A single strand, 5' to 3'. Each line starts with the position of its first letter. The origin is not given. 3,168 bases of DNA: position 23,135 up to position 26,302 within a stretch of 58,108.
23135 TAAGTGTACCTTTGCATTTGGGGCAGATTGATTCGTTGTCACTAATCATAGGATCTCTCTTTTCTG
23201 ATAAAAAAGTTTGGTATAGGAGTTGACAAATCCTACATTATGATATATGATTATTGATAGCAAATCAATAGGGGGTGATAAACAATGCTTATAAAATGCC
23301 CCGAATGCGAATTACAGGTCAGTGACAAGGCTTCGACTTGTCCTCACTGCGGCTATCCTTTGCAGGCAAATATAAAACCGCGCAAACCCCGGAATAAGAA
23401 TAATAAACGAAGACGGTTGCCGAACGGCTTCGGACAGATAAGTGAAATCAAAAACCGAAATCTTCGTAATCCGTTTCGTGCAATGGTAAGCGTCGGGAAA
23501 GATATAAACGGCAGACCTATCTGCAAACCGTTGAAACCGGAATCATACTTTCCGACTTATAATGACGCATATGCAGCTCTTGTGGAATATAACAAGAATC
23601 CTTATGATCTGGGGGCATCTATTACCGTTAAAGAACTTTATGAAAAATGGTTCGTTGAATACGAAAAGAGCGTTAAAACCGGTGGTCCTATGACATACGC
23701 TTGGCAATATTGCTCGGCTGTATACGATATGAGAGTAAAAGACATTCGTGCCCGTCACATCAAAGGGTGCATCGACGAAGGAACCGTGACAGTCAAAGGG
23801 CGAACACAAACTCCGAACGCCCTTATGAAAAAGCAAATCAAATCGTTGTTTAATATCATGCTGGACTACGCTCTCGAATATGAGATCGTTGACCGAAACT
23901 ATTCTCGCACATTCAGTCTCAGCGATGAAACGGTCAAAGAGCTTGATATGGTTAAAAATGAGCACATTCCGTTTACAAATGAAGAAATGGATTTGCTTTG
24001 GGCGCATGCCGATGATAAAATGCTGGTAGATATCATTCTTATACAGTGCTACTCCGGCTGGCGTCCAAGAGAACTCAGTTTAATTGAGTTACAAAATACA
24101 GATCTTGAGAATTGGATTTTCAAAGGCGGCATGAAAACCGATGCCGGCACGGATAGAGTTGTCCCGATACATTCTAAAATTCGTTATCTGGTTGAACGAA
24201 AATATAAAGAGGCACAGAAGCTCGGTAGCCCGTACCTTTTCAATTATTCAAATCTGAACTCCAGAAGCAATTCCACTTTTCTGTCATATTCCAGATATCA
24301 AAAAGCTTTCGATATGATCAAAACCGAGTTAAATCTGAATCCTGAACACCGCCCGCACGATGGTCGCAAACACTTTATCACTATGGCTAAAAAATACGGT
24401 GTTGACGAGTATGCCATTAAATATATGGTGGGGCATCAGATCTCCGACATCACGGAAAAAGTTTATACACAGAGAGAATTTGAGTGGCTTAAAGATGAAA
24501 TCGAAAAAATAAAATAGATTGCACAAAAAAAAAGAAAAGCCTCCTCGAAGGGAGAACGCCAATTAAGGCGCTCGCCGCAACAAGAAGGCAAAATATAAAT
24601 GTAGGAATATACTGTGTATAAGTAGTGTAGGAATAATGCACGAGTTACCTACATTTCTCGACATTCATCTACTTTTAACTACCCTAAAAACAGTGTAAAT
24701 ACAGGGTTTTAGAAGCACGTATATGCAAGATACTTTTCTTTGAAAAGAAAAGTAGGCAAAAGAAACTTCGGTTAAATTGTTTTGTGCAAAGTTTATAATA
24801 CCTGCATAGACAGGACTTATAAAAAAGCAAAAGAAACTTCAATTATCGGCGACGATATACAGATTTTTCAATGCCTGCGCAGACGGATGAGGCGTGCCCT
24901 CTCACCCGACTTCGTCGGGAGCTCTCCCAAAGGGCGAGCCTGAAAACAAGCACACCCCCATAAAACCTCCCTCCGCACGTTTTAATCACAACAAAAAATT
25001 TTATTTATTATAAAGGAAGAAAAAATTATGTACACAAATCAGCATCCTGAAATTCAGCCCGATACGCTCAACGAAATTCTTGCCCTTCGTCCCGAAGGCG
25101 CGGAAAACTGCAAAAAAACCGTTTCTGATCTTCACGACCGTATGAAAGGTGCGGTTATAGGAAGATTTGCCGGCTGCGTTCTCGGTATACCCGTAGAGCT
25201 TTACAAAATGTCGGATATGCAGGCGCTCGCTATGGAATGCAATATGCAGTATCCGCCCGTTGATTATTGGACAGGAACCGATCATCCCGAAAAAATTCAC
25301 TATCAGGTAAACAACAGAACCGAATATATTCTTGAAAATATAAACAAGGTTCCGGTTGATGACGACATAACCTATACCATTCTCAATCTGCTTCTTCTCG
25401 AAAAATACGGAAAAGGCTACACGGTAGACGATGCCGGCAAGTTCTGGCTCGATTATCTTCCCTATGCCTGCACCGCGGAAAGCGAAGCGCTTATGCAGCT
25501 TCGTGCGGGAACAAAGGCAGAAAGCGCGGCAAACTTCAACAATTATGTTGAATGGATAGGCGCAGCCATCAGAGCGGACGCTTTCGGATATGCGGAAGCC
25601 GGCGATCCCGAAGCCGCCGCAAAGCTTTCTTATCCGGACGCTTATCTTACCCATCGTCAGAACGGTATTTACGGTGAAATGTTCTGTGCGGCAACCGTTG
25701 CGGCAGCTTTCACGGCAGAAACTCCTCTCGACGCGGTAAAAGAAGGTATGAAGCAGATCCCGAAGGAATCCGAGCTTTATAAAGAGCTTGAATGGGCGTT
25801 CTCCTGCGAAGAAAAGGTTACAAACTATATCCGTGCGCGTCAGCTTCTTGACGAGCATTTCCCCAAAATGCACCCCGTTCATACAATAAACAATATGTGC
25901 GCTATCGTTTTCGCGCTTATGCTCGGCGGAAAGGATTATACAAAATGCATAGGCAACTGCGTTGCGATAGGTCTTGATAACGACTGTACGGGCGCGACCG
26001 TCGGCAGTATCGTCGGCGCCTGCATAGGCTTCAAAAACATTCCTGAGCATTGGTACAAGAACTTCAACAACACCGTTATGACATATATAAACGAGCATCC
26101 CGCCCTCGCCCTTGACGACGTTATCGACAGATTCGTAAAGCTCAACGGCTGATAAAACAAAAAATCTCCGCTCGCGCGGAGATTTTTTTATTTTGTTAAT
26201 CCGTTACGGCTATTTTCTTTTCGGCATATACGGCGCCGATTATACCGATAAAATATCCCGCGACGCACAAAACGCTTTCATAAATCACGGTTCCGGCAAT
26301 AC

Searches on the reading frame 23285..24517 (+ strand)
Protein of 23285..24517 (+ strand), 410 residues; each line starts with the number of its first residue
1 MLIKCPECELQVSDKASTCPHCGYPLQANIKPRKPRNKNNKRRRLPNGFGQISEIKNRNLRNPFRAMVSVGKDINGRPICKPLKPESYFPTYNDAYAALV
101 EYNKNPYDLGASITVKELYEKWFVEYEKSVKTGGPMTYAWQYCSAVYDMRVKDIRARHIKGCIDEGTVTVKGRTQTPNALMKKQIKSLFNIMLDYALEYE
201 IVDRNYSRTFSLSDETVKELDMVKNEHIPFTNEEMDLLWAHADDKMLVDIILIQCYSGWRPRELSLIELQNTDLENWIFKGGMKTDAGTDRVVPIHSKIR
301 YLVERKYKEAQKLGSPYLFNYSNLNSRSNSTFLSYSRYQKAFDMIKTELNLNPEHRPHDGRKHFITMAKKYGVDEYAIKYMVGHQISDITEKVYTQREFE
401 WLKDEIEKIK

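Call 50: search_protein_families(library=pfam, proteins=[window:23285-24517:+], max_evalue=0.001)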
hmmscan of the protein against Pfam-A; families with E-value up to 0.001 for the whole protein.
window:23285-24517:+ (410 aa): 4 families
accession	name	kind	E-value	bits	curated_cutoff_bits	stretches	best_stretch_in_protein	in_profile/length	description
PF00589.27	Phage_integrase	-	1.6e-12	48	27.1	1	242-398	15-169/172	Phage integrase family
PF13240.11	Zn_Ribbon_1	-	2.6e-06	27.5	25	1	4-26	1-23/23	zinc-ribbon domain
PF10571.15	UPF0547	-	4.8e-05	23.8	29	1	4-24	2-22/26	Uncharacterised protein family UPF0547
PF13248.11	Zn_ribbon_3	-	0.00014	21.6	27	1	3-26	3-26/26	zinc-ribbon domain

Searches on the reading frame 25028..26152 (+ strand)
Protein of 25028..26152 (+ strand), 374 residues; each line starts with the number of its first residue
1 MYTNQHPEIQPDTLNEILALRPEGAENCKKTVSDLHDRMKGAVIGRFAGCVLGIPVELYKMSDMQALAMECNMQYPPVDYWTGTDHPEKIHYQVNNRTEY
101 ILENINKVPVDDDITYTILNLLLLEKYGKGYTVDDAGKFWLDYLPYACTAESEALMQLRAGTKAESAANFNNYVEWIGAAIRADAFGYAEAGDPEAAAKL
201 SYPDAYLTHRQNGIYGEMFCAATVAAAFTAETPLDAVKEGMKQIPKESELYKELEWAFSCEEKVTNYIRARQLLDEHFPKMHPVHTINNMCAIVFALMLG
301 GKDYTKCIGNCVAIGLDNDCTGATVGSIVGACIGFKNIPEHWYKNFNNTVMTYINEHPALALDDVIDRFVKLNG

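Call 50: search_protein_families(library=pfam, proteins=[window:25028-26152:+], max_evalue=0.001)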
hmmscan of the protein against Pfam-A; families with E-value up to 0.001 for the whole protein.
window:25028-26152:+ (374 aa): 1 family
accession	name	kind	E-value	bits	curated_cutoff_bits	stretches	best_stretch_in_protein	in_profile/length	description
PF03747.19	ADP_ribosyl_GH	-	1.1e-44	153.6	26.2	1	41-341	1-287/287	ADP-ribosylglycohydrolase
